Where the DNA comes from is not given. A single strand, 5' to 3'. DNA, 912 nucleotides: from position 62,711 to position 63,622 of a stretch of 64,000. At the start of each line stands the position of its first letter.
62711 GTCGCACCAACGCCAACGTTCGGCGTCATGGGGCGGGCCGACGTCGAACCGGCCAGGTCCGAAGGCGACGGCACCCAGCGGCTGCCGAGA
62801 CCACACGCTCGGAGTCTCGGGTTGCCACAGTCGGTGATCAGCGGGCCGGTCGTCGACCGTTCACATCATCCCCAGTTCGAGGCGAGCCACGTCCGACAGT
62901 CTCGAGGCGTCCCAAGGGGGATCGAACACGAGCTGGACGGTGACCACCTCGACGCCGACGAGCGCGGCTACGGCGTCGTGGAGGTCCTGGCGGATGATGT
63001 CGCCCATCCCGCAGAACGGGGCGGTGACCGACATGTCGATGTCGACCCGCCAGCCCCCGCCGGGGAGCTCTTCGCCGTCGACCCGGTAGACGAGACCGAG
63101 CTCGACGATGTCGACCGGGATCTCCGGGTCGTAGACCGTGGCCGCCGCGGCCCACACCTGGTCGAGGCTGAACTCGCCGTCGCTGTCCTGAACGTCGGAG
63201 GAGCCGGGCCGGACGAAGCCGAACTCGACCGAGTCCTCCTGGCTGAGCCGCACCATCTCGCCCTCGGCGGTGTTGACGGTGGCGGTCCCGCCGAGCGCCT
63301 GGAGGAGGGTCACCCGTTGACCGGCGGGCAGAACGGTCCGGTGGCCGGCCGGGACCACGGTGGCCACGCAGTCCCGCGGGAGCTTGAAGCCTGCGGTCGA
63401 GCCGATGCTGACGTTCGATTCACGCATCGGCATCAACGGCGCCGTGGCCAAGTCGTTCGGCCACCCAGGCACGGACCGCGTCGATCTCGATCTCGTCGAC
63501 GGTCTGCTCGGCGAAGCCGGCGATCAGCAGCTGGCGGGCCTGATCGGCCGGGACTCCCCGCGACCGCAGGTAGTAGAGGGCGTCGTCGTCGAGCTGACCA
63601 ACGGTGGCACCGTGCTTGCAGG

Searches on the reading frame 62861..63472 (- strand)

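Call 6: search_protein_families(library=pfam, proteins=[window:62861-63472:-], max_evalue=0.01)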
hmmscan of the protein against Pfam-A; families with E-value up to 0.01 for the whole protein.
window:62861-63472:- (203 aa): 1 family
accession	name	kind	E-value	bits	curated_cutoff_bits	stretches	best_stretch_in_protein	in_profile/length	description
PF01883.24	FeS_assembly_P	-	1.6e-15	57.6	23.5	1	104-180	2-72/73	Iron-sulfur cluster assembly protein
